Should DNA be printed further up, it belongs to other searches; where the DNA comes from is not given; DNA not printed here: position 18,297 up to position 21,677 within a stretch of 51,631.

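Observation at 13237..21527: Five-gene operon encoding only large, exported, cysteine-rich proteins with no recognisable domains, sited between ssb and dnaE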

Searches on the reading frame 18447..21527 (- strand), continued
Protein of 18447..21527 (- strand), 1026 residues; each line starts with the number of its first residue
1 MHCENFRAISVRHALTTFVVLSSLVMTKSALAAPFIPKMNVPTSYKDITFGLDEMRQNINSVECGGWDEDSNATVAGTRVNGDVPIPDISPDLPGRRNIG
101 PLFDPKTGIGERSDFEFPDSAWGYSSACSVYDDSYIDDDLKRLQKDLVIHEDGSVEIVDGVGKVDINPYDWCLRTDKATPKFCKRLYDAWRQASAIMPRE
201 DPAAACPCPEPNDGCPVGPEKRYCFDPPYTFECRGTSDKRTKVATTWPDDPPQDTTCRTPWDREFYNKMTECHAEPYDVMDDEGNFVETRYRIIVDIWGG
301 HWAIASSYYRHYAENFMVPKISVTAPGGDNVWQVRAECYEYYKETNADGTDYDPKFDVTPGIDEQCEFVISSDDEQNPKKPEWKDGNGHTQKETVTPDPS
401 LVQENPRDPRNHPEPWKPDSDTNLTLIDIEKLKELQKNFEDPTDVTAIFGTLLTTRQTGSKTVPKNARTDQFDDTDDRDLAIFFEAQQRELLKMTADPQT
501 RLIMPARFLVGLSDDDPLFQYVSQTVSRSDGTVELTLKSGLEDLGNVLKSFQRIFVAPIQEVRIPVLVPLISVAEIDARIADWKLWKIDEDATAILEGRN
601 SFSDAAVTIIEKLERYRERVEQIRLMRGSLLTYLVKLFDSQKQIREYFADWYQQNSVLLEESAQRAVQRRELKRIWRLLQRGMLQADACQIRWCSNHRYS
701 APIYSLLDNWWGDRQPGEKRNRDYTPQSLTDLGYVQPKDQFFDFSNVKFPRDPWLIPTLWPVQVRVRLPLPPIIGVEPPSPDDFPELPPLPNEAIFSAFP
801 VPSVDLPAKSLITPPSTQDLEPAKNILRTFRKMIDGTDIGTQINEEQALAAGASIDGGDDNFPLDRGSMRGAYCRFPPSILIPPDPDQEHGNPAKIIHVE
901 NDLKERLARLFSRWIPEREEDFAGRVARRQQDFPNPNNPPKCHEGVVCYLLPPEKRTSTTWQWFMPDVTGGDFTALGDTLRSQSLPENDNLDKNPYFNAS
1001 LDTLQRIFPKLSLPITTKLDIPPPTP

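Call 40: predict_structure(alignment_id=A1)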
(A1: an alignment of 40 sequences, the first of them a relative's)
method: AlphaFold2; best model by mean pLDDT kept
length: 1026 residues; sequences in the alignment: 40
mean_pLDDT: 72.1   pTM: 0.59
mean pLDDT of the five models: 72.1, 71.7, 68.1, 68.1, 66.0
residues with pLDDT >= 90: 203; 70-90: 475; 50-70: 146; < 50: 202
segments of 3 or more residues with pLDDT < 50: 1-13, 23-83, 387-407, 421-426, 441-470, 691-696, 916-926, 940-975, 1016-1026
pLDDT, mean of each block of 10 residues (from residue 1): 32 51 42 27 34 33 32 43 66 87 66 89 94 91 92 94 94 88 96 91 83 84 92 89 83 86 91 88 83 88 94 85 75 92 86 91 92 86 54 33 45 53 49 57 40 32 41 72 81 79 75 69 74 76 73 66 81 88 92 86 88 88 84 81 81 80 79 86 72 48 88 89 87 82 72 77 80 85 79 77 73 73 93 90 88 64 80 88 90 92 90 55 49 52 36 29 33 50 56 57 64 46 40
secondary structure, 60 per line:
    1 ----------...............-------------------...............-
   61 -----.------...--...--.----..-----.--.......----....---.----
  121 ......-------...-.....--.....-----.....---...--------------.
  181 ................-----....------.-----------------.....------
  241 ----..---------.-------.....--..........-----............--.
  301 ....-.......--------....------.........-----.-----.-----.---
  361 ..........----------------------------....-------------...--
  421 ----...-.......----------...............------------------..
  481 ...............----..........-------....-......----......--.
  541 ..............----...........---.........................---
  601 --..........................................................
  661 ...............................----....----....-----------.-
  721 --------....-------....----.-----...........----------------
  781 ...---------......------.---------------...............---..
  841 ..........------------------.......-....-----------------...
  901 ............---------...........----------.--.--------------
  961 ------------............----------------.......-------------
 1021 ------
elements in order (helices of 4 or more, strands of 3 or more residues): H11-25 H45-59 E73-75 E78-80 E98-104 E109-112 E121-126 E134-136 H138-142 E145-149 E155-159 E163-165 H180-196 H202-205 E230-234 E264-268 E271-280 E286-297 E300-304 E306-312 E321-324 E331-339 E364-370 H399-402 E416-418 E425-427 H429-435 H446-460 H479-495 E500-505 H506-509 H517-520 E522-527 E532-537 H540-554 E559-569 H573-597 H603-691 H696-699 H704-707 H729-732 E740-743 E754-764 H793-798 H821-835 H839-850 H869-875 H877-880 H900-912 H922-932 H973-984 H1001-1007
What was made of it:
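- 18447..21527 (-): Gene A, 1026 aa. Signal peptide (ALA|AP near residue 32). Beta-rich Cys-bearing N-terminal domain (about 90-380). Disordered acidic/Pro-rich linker (387-470). Alpha/beta region. An 89-residue helix (603-691). Pro-rich stretch, then a helical C-terminus. AlphaFold2 mean pLDDT 72 (call 40).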

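Call 43: fold_search(model_id=the predicted structure, library=pdb)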
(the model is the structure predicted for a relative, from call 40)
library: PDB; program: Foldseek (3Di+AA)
matches with E <= 10: 40; with E <= 0.001: 0
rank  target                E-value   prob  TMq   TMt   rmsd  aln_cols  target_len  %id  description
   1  6fhm_B                1.9e+00  0.03  0.03  0.12  22.9       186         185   10  Crystal structure of the F47E mutant of the lipoprotein localization factor, LolA (released 2018-07-25)
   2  3hvw                  2.5e+00  0.10  0.05  0.24  10.7        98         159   15  Crystal Structure of the GGDEF domain of the PA2567 protein from Pseudomonas aeruginosa, Northeast Structural Genomics C (released 2009-06-23)
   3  7tcd                  2.9e+00  0.04  0.04  0.09  31.9       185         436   13  LOV2-DARPIN fusion: D13 (released 2023-07-05)
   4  1t95                  3.8e+00  0.06  0.05  0.17  12.6       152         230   12  Crystal Structure of the Shwachman-Bodian-Diamond Syndrome Protein Orthologue from Archaeoglobus fulgidus (released 2004-06-22)
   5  2wbm_B                4.0e+00  0.14  0.05  0.18   4.5        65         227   14  Crystal structure of mthSBDS, the homologue of the Shwachman-Bodian- Diamond syndrome protein in the euriarchaeon Meth (released 2009-06-02)
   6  4urg_B                4.4e+00  0.09  0.05  0.28  10.3        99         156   17  Crystal Structure of GGDEF domain from T.maritima (active-like dimer) (released 2014-10-08)
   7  1p9q                  4.4e+00  0.04  0.05  0.17  12.1       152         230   14  Structure of a hypothetical protein AF0491 from Archaeoglobus fulgidus (released 2004-06-08)
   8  8z4j_J                4.6e+00  0.09  0.03  0.14   5.7        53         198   11  Cryo-EM structure of CTR-bound type VII CRISPR-Cas complex at substrate-engaged state II (released 2024-08-21)
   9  3t5q_I                4.6e+00  0.01  0.03  0.09  38.3       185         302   11  3A structure of Lassa virus nucleoprotein in complex with ssRNA (released 2012-01-11)
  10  5l38_B                4.9e+00  0.16  0.05  0.44   3.8        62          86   11  The structure of the hexagonal shell protein MSM0272 from the RMM microcompartment (released 2016-12-14)
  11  6kre_A                4.9e+00  0.02  0.04  0.07  35.2       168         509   11  TRiC at 0.05 mM ADP-AlFx, Conformation 2, 0.05-C2 (released 2019-09-18)
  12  6fhm_A                4.9e+00  0.02  0.03  0.11  17.9       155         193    8  Crystal structure of the F47E mutant of the lipoprotein localization factor, LolA (released 2018-07-25)
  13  6ks7_A                4.9e+00  0.02  0.04  0.06  34.8       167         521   11  TRiC at 0.1 mM ADP-AlFx, Conformation 1, 0.1-C1 (released 2019-09-18)
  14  5l38_H                5.4e+00  0.14  0.05  0.41   3.8        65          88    8  The structure of the hexagonal shell protein MSM0272 from the RMM microcompartment (released 2016-12-14)
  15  5gw4_A                5.4e+00  0.02  0.03  0.06  35.0       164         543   13  Structure of Yeast NPP-TRiC (released 2016-10-26)
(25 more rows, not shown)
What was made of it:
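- On Any solved fold (PDB): A: best E=1.9 (call 43).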

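Call 44: find_encoding_contigs(protein=P0267, flank=10000, max_places=1)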
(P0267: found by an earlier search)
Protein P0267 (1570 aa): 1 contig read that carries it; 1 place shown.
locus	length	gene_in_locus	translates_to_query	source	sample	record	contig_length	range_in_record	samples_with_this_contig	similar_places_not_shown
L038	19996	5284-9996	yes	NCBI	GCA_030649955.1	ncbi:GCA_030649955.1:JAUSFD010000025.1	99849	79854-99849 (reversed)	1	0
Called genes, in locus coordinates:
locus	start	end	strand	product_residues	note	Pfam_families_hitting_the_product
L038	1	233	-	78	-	PF05016:ParE_toxin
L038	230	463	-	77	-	-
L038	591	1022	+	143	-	-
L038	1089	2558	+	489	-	PF00749:tRNA-synt_1c, PF19269:Anticodon_2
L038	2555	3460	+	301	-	PF01565:FAD_binding_4, PF02873:MurB_C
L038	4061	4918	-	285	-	PF00436:SSB, PF01336:tRNA_anti-codon (faint), PF00436:SSB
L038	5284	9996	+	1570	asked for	-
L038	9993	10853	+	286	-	-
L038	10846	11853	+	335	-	-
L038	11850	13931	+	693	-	-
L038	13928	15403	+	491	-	-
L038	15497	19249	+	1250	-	PF02811:PHP, PF07733:DNA_pol3_alpha, PF17657:DNA_pol3_finger, PF14579:HHH_6, PF01336:tRNA_anti-codon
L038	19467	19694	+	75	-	-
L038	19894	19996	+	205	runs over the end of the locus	-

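Call 45: find_encoding_contigs(protein=P0234, flank=10000, max_places=1)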
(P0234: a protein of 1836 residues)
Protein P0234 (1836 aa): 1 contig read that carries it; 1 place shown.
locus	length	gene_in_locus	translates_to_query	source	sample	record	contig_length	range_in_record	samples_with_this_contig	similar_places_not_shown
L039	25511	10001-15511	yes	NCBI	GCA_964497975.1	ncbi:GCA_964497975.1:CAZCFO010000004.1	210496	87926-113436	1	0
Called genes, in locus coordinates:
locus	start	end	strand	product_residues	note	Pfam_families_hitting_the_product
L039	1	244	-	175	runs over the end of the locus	-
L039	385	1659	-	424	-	PF00275:EPSP_synthase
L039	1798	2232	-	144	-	PF01252:Peptidase_A8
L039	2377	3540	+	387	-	PF01098:FTSW_RODA_SPOVE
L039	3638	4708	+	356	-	PF03033:Glyco_transf_28, PF13579:Glyco_trans_4_4 (weak), PF04101:Glyco_tran_28_C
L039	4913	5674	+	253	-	PF00160:Pro_isomerase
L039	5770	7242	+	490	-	PF00749:tRNA-synt_1c, PF19269:Anticodon_2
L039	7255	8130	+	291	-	PF01565:FAD_binding_4, PF02873:MurB_C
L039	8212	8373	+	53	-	-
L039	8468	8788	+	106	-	-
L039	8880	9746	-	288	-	PF00436:SSB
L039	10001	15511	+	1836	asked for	-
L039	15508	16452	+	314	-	-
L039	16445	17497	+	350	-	-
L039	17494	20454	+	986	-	-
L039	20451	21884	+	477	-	-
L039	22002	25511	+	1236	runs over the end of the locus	PF02811:PHP, PF07733:DNA_pol3_alpha, PF17657:DNA_pol3_finger, PF14579:HHH_6, PF01336:tRNA_anti-codon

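Call 53: search_solved_structures(query=A1, max_evalue=10)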
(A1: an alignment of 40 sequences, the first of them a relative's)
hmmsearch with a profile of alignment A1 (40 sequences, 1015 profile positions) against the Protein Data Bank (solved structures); distinct sequences matched with E-value up to 10: 6.
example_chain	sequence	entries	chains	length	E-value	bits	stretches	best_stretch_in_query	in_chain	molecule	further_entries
4zry_A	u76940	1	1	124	0.58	11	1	588-666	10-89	Keratin, type I cytoskeletal 10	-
6uui_X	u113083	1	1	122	0.68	10.8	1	588-666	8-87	Keratin, type I cytoskeletal 10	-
6tmg_n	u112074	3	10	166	0.91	10.3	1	179-235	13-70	ATPTG9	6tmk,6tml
6cfz_C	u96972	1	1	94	1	10.2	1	598-645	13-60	Dad2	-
9b6u_D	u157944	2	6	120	1.5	9.7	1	669-703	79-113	2C9 Fab heavy chain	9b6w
8csp_7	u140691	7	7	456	1.9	9.3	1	891-955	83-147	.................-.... protein 17, mitochondrial | Isoform 2 of Ribosome assembly protein METTL17, mitochondrial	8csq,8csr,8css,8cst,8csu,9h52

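Call 63: search_protein_families(library=padloc, proteins=[window:18447-21527:-], max_evalue=1)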
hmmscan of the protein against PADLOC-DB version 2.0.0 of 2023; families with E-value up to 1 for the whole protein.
window:18447-21527:- (1026 aa): 0 families

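Call 65: list_cluster_members(proteins=[P0254, P0256, P0257, P0258, P0245, P0244, P0242, P0240, P0231, P0222])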
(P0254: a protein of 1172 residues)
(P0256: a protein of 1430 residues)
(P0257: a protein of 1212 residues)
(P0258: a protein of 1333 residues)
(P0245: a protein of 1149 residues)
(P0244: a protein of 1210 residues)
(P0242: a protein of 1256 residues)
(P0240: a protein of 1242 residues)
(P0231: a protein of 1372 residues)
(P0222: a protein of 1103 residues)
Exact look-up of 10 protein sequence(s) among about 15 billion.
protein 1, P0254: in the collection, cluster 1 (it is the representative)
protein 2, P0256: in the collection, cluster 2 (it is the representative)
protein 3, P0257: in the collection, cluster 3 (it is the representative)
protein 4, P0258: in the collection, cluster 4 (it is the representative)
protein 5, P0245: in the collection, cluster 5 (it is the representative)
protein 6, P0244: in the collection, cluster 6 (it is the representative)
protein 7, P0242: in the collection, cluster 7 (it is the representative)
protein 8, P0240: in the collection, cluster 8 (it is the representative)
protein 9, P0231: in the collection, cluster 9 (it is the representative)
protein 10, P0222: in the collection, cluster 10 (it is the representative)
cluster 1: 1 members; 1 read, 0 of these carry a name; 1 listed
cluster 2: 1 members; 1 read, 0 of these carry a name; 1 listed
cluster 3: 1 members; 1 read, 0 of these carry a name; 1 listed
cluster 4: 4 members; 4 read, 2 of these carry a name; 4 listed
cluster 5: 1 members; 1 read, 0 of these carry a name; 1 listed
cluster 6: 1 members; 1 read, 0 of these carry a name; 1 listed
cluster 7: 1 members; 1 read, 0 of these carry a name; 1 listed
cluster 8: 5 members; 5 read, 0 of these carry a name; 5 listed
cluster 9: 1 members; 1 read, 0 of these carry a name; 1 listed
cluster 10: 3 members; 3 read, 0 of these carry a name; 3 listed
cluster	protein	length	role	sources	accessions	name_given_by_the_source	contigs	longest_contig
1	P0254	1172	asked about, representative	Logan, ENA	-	-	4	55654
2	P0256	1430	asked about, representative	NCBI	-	-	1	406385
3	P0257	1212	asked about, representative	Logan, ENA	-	-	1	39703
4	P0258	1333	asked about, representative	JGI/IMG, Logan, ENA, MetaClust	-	hypothetical protein | \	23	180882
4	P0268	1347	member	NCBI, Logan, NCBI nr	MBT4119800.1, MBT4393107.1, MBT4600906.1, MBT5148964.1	MAG: hypothetical protein HOG89_03880 [Candidatus Peribacter sp.] | hypothetical protein [Candidatus Peribacter sp.]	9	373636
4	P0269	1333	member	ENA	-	-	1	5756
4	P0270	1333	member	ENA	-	-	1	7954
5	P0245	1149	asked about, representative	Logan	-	-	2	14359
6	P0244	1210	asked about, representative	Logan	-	-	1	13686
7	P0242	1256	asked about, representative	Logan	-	-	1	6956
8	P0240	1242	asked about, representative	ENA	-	-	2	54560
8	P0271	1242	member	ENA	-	-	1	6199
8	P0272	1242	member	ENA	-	-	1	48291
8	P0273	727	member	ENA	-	-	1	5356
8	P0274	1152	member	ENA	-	-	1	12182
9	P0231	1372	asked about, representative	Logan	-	-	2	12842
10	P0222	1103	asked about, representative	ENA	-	-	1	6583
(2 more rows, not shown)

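Call 66: find_encoding_contigs(protein=P0256, flank=10000, max_places=1)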
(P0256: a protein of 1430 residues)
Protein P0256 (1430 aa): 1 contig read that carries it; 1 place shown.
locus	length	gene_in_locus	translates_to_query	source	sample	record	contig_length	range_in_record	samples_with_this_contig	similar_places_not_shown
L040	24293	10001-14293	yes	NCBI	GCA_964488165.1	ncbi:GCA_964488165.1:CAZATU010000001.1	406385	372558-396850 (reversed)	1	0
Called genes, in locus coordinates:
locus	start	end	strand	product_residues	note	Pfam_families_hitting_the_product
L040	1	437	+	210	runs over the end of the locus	PF08123:DOT1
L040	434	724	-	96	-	-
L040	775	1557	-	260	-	PF00005:ABC_tran, PF02463:SMC_N (faint), PF13304:AAA_21 (faint)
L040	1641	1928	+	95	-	PF00111:Fer2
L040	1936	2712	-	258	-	PF13176:TPR_7 (faint), PF13428:TPR_14 (faint), PF00637:Clathrin (faint), PF00515:TPR_1 (faint), PF13181:TPR_8 (faint), PF12895:ANAPC3 (weak), PF07719:TPR_2 (weak), PF14559:TPR_19, +5 more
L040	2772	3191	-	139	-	PF01252:Peptidase_A8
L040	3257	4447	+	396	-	PF01098:FTSW_RODA_SPOVE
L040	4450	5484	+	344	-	PF03033:Glyco_transf_28, PF13579:Glyco_trans_4_4, PF04101:Glyco_tran_28_C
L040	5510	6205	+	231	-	PF00160:Pro_isomerase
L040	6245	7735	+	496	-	PF00749:tRNA-synt_1c, PF19269:Anticodon_2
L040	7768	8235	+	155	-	-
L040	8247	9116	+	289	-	PF01565:FAD_binding_4, PF02873:MurB_C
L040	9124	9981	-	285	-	PF00436:SSB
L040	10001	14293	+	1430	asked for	-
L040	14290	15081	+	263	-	-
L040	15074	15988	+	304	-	-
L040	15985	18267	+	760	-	-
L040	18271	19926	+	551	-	PF13948:DUF4215 (weak)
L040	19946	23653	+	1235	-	PF02811:PHP, PF07733:DNA_pol3_alpha, PF17657:DNA_pol3_finger, PF14579:HHH_6, PF01336:tRNA_anti-codon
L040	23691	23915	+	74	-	-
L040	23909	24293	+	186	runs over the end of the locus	-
